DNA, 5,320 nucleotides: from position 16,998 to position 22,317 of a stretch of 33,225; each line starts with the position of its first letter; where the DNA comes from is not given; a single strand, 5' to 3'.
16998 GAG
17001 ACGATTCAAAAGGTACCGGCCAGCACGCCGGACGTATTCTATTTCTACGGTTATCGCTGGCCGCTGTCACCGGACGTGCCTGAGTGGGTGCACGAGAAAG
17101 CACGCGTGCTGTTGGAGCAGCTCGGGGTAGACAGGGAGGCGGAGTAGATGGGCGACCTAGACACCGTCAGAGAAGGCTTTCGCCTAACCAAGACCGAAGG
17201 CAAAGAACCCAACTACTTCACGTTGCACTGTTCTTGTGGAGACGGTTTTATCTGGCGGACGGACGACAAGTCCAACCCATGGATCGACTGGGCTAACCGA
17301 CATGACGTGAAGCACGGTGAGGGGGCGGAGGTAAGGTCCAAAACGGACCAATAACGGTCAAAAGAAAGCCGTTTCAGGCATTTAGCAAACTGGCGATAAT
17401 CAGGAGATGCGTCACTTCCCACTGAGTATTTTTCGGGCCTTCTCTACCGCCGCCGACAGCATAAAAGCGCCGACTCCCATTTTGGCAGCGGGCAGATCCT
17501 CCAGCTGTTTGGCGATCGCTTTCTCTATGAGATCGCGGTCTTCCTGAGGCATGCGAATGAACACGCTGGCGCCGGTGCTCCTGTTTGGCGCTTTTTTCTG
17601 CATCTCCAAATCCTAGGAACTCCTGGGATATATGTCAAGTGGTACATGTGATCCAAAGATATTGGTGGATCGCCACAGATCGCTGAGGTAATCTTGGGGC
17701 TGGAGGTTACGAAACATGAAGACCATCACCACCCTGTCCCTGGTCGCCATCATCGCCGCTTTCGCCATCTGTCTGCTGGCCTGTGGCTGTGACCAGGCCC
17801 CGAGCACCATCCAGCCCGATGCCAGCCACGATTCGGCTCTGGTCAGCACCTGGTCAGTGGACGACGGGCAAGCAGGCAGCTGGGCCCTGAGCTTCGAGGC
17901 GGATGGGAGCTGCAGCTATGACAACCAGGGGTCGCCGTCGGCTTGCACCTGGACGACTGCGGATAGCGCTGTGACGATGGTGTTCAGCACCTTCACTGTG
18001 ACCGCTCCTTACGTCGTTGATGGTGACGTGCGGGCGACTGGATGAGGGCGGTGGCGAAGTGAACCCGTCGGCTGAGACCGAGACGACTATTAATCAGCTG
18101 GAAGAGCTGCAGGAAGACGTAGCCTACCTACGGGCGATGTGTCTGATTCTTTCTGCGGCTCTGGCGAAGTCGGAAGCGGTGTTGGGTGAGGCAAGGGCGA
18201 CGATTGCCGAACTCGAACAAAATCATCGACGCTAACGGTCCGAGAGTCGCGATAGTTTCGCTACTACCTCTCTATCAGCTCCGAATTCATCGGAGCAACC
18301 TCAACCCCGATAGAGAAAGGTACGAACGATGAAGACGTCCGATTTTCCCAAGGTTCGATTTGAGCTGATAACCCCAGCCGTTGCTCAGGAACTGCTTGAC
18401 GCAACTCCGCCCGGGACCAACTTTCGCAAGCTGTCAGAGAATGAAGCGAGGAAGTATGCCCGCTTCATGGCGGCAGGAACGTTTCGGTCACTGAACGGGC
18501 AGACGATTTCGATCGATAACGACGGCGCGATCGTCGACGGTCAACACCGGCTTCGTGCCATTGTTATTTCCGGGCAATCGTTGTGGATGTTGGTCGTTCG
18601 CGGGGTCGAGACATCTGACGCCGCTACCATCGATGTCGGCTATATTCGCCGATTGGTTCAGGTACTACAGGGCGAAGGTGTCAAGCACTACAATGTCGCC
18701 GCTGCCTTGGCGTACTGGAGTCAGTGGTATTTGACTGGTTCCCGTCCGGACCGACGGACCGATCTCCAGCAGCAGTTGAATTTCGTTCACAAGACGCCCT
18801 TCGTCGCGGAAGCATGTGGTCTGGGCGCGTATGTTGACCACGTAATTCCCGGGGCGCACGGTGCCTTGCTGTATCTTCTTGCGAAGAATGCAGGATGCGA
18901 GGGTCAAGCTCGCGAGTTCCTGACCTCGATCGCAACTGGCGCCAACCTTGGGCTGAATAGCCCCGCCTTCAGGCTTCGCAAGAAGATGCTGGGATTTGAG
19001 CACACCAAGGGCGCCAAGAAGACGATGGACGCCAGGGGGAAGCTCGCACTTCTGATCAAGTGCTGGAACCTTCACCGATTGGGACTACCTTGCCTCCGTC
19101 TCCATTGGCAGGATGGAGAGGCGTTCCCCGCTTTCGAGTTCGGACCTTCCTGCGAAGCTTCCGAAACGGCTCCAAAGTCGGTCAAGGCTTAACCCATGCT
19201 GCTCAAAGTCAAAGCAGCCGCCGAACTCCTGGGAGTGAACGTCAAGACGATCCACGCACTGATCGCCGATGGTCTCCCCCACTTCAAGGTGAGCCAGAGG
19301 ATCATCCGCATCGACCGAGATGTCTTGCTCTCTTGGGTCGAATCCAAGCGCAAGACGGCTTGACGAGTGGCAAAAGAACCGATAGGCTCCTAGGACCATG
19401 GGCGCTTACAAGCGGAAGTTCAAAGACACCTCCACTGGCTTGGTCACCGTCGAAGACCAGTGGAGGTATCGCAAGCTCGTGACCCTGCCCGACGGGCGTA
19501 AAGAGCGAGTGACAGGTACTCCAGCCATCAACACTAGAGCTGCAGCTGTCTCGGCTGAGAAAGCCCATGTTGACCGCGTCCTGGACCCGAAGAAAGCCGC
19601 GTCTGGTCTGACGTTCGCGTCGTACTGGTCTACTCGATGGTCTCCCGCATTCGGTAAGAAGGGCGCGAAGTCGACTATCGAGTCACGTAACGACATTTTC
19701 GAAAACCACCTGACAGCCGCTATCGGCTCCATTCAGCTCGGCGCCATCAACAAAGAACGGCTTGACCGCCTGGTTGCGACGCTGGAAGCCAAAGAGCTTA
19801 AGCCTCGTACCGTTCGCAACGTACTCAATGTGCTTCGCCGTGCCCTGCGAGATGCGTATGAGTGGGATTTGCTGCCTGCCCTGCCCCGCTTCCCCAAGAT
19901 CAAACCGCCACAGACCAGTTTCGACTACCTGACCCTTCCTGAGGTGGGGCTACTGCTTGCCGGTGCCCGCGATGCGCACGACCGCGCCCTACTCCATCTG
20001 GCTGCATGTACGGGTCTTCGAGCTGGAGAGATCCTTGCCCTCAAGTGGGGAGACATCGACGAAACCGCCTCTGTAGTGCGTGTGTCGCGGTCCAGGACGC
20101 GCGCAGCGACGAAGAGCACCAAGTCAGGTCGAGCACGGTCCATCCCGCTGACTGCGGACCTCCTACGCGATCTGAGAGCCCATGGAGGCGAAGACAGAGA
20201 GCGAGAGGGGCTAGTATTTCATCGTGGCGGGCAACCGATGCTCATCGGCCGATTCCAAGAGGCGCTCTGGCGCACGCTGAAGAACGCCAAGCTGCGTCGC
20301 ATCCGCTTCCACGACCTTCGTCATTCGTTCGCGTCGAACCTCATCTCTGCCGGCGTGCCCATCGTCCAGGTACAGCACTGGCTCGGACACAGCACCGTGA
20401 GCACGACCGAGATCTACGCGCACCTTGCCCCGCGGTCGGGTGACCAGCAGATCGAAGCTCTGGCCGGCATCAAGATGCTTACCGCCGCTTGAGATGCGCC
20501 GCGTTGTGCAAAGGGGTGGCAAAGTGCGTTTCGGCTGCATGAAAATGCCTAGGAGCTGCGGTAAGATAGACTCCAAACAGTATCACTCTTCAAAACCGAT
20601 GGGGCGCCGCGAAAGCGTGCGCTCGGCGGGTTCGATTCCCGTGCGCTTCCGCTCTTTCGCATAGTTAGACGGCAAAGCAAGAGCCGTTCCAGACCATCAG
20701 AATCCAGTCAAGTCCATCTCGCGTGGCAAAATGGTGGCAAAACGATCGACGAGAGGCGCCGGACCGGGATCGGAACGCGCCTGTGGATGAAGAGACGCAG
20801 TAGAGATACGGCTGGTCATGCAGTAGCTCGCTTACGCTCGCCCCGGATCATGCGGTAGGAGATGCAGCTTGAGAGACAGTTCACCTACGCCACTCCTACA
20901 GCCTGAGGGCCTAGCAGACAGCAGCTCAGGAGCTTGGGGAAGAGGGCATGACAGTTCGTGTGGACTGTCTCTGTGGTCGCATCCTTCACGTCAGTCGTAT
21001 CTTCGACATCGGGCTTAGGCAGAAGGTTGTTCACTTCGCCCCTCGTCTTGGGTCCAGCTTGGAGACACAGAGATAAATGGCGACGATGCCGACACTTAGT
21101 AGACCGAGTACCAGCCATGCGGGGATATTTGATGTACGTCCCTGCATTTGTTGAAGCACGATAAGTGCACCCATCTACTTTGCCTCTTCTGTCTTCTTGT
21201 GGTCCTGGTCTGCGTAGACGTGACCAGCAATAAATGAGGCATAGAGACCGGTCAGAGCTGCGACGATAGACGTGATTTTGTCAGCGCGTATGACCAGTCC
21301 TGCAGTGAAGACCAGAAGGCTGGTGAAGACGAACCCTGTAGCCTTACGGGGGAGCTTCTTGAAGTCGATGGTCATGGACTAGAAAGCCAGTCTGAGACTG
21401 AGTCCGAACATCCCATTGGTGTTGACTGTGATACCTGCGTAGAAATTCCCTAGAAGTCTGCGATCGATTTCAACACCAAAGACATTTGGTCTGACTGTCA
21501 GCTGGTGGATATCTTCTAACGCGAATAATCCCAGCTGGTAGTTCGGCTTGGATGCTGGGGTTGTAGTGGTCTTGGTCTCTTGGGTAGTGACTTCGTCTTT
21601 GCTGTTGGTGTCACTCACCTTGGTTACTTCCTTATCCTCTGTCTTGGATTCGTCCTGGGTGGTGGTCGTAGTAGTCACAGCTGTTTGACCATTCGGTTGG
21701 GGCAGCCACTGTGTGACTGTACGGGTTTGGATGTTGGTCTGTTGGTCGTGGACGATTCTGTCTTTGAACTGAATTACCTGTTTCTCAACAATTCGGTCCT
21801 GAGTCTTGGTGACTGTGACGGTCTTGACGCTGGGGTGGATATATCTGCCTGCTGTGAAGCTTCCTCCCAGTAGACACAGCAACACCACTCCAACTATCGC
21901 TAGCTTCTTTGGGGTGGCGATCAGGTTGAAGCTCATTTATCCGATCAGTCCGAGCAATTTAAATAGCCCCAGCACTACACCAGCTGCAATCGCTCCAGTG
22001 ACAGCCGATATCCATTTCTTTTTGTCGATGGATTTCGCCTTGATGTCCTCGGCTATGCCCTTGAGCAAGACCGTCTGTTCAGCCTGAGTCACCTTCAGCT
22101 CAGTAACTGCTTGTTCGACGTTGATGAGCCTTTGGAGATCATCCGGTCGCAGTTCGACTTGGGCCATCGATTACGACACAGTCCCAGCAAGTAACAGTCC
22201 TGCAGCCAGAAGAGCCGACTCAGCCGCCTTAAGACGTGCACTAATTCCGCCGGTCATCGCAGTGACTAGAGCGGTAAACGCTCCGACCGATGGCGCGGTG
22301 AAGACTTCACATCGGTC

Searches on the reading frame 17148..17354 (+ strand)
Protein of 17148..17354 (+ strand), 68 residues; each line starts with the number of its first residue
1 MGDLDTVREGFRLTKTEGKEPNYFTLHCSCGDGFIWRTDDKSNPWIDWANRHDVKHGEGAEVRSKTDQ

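Call 110: search_protein_families(library=pfam, proteins=[window:17148-17354:+], max_evalue=0.1)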
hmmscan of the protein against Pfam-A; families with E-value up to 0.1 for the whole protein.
window:17148-17354:+ (68 aa): 1 family
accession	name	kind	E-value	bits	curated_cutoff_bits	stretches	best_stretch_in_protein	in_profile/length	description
PF05207.18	Zn_ribbon_CSL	-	0.095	12.9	29.2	0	19-40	12-33/55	CSL zinc finger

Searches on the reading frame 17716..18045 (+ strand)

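Call 9: search_protein_families(library=pfam, proteins=[window:17716-18045:+], max_evalue=0.01)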
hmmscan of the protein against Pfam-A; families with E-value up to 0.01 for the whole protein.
window:17716-18045:+ (109 aa): 0 families

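Call 72: search_protein_families(library=phrogs, proteins=[window:17716-18045:+], max_evalue=0.1)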
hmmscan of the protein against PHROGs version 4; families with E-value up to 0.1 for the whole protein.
window:17716-18045:+ (109 aa): 1 family
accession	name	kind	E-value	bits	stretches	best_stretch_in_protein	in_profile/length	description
phrog_9182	-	unknown function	0.076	14.3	0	4-26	67-89/91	-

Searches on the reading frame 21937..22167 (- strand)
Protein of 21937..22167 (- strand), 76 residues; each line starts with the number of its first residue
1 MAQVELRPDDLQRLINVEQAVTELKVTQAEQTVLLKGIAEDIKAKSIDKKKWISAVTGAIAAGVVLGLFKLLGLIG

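Call 39: search_protein_families(library=pfam, proteins=[window:21937-22167:-], max_evalue=0.1)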
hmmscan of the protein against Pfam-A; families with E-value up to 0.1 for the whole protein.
window:21937-22167:- (76 aa): 2 families
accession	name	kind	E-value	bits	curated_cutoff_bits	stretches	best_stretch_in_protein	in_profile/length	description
PF25348.1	PH_CAYP2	-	0.0047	17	27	1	3-57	109-163/170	Calcyphosin-2 PH domain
PF18248.6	RalF_SCD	-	0.014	15.8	25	1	24-59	26-61/147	RalF C-terminal Sec-7 capping domain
